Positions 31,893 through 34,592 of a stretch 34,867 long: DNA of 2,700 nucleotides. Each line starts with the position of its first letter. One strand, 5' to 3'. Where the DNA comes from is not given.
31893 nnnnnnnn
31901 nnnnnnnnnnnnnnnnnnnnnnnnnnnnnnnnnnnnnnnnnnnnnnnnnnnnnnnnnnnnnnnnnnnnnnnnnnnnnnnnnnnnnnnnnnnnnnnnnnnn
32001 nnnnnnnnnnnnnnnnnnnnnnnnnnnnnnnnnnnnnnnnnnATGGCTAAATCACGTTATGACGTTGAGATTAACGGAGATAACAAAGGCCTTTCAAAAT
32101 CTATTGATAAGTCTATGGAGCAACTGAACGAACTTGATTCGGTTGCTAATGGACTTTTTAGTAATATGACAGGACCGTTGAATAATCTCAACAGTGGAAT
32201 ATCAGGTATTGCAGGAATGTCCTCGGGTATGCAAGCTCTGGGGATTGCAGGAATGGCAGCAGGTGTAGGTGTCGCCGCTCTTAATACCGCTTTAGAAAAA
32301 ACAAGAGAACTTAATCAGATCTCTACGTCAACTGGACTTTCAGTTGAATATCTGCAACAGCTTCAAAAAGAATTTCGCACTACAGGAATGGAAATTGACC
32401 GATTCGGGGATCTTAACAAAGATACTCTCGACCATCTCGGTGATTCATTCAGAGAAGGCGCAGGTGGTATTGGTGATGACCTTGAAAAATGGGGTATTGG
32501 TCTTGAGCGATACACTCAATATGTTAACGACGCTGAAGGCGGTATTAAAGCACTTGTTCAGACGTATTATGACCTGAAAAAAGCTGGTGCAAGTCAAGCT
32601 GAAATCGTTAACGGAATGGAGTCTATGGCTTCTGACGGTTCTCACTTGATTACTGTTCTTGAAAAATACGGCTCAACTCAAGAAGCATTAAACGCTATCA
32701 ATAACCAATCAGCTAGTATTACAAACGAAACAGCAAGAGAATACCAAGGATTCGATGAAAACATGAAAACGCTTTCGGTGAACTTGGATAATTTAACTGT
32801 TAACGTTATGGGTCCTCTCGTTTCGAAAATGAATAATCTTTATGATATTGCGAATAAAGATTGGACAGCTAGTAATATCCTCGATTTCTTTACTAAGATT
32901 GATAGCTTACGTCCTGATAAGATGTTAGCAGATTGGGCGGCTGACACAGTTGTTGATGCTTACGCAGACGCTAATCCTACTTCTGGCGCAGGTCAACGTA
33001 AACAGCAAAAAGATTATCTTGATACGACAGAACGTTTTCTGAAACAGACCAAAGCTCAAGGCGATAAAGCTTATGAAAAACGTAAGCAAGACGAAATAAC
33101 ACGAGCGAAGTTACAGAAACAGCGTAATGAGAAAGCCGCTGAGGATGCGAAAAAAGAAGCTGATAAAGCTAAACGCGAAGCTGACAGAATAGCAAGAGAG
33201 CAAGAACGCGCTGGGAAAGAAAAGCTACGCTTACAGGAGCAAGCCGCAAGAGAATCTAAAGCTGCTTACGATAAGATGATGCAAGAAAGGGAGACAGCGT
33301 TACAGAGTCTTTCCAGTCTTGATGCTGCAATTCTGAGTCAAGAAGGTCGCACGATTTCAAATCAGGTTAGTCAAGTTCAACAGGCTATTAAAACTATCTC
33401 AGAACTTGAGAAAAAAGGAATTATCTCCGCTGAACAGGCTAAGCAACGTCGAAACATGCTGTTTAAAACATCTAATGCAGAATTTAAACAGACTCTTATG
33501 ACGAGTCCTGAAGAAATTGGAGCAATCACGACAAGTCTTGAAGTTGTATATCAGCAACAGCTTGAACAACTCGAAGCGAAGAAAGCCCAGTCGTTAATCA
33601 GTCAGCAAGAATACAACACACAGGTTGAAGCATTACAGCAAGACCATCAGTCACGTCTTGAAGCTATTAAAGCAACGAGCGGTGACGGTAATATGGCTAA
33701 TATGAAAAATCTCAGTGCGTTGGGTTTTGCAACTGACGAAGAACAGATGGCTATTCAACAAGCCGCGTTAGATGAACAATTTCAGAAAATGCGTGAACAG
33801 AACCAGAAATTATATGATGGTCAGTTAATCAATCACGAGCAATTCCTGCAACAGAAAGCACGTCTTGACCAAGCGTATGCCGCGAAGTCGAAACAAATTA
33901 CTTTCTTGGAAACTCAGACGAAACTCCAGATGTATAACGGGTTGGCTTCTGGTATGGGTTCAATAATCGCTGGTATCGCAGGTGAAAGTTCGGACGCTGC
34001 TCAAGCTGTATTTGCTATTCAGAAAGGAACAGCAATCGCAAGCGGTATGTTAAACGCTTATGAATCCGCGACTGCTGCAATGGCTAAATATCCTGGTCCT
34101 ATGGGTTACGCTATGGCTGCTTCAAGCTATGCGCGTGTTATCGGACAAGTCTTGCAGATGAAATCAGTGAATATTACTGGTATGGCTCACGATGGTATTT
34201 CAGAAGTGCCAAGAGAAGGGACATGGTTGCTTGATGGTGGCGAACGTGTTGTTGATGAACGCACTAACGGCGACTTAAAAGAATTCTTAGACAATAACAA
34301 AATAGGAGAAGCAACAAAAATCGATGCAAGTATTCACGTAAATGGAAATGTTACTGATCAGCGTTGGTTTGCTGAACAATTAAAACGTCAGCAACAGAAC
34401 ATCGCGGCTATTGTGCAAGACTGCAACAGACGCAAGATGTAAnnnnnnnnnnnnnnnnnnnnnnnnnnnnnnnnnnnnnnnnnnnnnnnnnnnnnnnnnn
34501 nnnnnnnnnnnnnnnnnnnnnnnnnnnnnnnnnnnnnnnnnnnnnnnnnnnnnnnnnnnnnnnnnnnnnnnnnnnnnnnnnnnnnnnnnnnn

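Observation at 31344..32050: Candidate G/GT-type -1 programmed frameshift at a non-canonical heptamer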

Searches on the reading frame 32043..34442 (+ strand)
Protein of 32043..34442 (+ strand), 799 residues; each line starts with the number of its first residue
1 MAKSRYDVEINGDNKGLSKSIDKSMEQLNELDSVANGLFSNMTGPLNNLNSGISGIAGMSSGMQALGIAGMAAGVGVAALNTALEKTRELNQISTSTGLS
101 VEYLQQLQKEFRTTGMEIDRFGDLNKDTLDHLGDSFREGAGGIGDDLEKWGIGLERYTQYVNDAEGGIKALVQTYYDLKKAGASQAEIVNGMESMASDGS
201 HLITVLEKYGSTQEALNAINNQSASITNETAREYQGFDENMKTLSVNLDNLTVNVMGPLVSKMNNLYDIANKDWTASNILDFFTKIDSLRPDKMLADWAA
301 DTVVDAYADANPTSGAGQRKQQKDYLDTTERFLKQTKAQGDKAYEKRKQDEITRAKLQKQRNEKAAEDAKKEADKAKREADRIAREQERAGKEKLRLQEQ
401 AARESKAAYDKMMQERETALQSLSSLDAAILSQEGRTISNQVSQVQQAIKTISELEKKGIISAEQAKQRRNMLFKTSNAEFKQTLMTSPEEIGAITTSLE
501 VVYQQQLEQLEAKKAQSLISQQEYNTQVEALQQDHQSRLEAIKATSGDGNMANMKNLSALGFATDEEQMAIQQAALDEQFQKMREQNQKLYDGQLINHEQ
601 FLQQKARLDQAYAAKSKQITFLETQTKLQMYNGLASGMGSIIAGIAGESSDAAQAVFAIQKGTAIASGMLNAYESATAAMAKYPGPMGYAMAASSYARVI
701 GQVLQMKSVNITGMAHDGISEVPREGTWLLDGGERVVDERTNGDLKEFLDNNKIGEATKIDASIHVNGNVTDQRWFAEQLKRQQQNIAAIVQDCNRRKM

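Call 5: search_protein_families(library=pfam, proteins=[window:32043-34439:+], max_evalue=0.1)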
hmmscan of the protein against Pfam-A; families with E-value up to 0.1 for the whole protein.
window:32043-34439:+ (799 aa): 0 families

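Call 6: search_protein_families(library=phrogs, proteins=[window:32043-34439:+], max_evalue=0.1)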
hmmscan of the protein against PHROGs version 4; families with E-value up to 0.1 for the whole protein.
window:32043-34439:+ (799 aa): 14 families
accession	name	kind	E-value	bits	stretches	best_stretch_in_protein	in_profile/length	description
phrog_13674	-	tail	2.4e-72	245.7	1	7-798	9-758/764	tail length tape measure protein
phrog_1506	-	tail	3.6e-37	129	2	323-748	752-1215/1269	tail length tape measure protein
phrog_2854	-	tail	2.7e-31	110.1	2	493-794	541-834/855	tail length tape measure protein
phrog_3336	-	tail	1.3e-22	81.2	1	60-783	312-1027/1051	tail length tape measure protein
phrog_9483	-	tail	1.7e-22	80.7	2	571-718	437-592/657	tail length tape measure protein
phrog_339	-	tail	4.1e-18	66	1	148-792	537-1091/1123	tail length tape measure protein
phrog_21688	-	unknown function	1.7e-16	61.4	1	705-799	17-117/127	-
phrog_20905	-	tail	2.7e-15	56.8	1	643-759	438-554/611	tail length tape measure protein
phrog_8125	-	tail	4.5e-13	50.1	1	10-288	23-298/578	tail length tape measure protein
phrog_1538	-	tail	2.1e-12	47.6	2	574-711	549-705/811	tail length tape measure protein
phrog_10539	-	unknown function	1e-09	39.1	1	707-773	102-168/182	-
phrog_1107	-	tail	1.2e-08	34.4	1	161-702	587-1112/1252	tail length tape measure protein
phrog_31108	-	unknown function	0.0012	20.3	1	365-443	6-84/111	-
phrog_23208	-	head and packaging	0.074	12.1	0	331-421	148-238/840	virion structural protein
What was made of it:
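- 32043..34442 (+): Tape measure protein gene, 799 aa. Its start overlaps the end of the T frame by 8 nt. phrog_13674 tail length tape measure protein, E=2.4e-72 (call 6).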

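Call 7: search_dna_similar(query=window:32043-34439:+, collection=phages, mode=protein, max_rows=30)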
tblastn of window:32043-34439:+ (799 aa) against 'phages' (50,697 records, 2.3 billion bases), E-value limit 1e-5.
Records with a match: 240; places in all: 240; records where one place covers at least 80% of the query: 1.
Best place of each record, by identity: 60-80% 1; <60% 239.
By first word of the organism name: Vibrio 88; Escherichia 45; Moraxella 29; Serratia 25; Pseudomonas 11; Enterobacteria 8; Klebsiella 7; Acinetobacter 4; Providencia 4; Salmonella 3; and 12 more.
By host as written in the record: - 92; Moraxella catarrhalis 29; Serratia marcescens 22; Escherichia coli 21; Escherichia coli K-12 7; Escherichia coli K-12 MG1655 7; Pseudomonas aeruginosa 5; Klebsiella sp. M5a1 4; and 40 more.
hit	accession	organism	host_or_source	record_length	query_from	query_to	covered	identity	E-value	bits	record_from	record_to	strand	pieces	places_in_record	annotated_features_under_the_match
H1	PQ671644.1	Escherichia phage DCP80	Escherichia coli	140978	1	799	82%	37.3%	6e-59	413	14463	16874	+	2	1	hypothetical protein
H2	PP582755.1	Klebsiella phage vB_KM5a1-KLB28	Klebsiella sp. M5a1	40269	81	285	26%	49.8%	3e-60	228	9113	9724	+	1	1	tail tape measure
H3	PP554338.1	Klebsiella phage vB_KM5a1-KLB24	Klebsiella sp. M5a1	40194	81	285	26%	49.8%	3e-60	228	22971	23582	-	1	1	tail tape measure protein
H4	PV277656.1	Serratia phage BUCT805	Serratia marcescens SM04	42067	85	295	26%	47.9%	3e-55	213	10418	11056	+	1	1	tail tape measure protein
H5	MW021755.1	Serratia phage vB_SmaS_Serratianator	Serratia marcescens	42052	87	295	26%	47.4%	1e-52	205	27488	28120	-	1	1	hypothetical protein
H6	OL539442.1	Serratia phage vB_SmaS_Ulliraptor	Serratia marcescens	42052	87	295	26%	47.4%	1e-52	205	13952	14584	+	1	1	putative tail tape measure protein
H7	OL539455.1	Serratia phage vB_SmaS_Niamh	Serratia marcescens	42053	87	295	26%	47.4%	1e-52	205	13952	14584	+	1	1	putative tail tape measure protein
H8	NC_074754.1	Serratia phage vB_SmaS_Ulliraptor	Serratia marcescens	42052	87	295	26%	47.4%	1e-52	205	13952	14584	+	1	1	putative tail tape measure protein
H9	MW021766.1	Serratia phage vB_SmaS_Opt-148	Serratia marcescens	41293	87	295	26%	46.9%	2e-52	204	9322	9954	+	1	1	putative tape measure protein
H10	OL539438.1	Serratia phage vB_SmaS_Swain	Serratia marcescens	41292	87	295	26%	46.9%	2e-52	204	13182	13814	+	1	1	putative tail tape measure protein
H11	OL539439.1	Serratia phage vB_SmaS_Carrot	Serratia marcescens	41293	87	295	26%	46.9%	2e-52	204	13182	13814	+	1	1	putative tail tape measure protein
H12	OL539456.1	Serratia phage vB_SmaS_LittleDog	Serratia marcescens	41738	87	295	26%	46.9%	2e-52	204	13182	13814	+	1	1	putative tape measure protein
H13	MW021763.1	Serratia phage vB_SmaS_Bigdog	Serratia Marcescens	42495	87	295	26%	46.9%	2e-52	204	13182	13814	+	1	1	putative tape measure protein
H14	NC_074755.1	Serratia phage vB_SmaS_Bigdog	Serratia Marcescens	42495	87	295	26%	46.9%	2e-52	204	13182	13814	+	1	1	putative tape measure protein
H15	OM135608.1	Serratia phage vB_SmaS_Bonzee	Serratia marcescens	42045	87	295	26%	46.9%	3e-52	204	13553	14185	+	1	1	tail tape measure protein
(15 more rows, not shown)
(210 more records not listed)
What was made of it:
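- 32043..34442 (+): It is 37% identical to the tape measure protein of phage DCP80 (call 7).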

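Call 9: get_annotated_region(hit=H1, flank=8000)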
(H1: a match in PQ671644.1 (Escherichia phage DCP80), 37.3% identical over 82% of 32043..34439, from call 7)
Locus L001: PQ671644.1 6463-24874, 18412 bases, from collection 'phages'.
description: Escherichia phage DCP80, complete genome.
organism: Escherichia phage DCP80 (NCBI taxid 3396873)
taxonomy: Viruses; Duplodnaviria; Heunggongvirae; Uroviricota; Caudoviricetes; Straboviridae; Tevenvirinae; Gaprivervirus
host: Escherichia coli; source: -; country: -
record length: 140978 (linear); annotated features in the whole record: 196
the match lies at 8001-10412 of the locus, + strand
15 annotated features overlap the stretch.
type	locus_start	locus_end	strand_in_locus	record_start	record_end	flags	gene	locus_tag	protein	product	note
CDS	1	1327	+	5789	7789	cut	-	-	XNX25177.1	hypothetical protein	-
CDS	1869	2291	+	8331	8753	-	-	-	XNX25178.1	hypothetical protein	-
CDS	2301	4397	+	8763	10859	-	-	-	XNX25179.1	hypothetical protein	-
CDS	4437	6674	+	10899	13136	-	-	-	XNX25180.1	hypothetical protein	-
CDS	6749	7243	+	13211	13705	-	-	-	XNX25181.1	hypothetical protein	-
CDS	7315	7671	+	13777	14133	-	-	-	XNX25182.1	hypothetical protein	-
CDS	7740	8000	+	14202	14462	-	-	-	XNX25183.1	hypothetical protein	-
CDS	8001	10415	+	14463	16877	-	-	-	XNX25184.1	hypothetical protein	-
CDS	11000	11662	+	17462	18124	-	-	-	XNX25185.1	hypothetical protein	-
CDS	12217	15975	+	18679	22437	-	-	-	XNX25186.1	hypothetical protein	-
CDS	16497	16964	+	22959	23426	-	-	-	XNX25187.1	recombination endonuclease VII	-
CDS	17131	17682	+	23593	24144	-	-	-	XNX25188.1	hypothetical protein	-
CDS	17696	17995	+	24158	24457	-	-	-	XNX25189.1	hypothetical protein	-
CDS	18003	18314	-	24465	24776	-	-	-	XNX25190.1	hypothetical protein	-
CDS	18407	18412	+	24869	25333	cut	-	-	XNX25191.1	endolysin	-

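Call 14: find_related_loci(query=window:32043-34439:+, collection=viral_contigs, flank=4000)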
Query window:32043-34439:+ (799 aa) in viral_contigs; peptide patterns used: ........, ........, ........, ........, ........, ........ (x = any residue, [..] = any of these).
20 stretches matched a pattern; 4 encode a relative of the query (tblastn E <= 1e-3); 3 distinct loci.
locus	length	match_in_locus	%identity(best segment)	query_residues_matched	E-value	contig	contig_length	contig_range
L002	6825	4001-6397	100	1-799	0e+0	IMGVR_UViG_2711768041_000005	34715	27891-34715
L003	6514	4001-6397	93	1-799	0e+0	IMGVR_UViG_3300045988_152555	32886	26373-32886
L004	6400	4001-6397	78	1-799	0e+0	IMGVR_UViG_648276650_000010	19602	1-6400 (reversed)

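Call 32: find_encoding_contigs(protein=window:32043-34442:+, flank=3000, max_places=4)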
Protein window:32043-34442:+ (799 aa): 24 contigs read that carry it; 4 places shown.
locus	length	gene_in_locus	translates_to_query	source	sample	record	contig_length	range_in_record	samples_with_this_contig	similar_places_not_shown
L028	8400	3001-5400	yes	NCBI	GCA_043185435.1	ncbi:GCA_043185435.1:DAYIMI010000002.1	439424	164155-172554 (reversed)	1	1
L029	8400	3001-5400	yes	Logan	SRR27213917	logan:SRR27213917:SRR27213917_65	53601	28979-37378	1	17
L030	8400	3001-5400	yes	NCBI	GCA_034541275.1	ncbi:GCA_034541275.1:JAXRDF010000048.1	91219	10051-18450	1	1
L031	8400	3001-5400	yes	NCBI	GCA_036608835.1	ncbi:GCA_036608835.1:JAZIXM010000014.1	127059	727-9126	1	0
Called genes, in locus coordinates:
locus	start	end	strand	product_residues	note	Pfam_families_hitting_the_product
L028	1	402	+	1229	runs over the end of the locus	PF09327:Phage_Tail_Tip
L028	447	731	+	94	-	-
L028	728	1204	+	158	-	PF02945:Endonuclease_7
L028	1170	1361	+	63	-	-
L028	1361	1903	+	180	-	-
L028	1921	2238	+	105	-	-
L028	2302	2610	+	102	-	-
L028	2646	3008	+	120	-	-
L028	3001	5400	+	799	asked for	-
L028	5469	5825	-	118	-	-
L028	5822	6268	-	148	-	-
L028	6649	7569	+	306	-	PF03734:YkuD, PF17969:Ldt_C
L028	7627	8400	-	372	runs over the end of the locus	PF03600:CitMHS, PF00939:Na_sulph_symp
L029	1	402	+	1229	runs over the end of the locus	PF09327:Phage_Tail_Tip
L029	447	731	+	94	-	-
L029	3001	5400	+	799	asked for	-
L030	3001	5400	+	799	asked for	-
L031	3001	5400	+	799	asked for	-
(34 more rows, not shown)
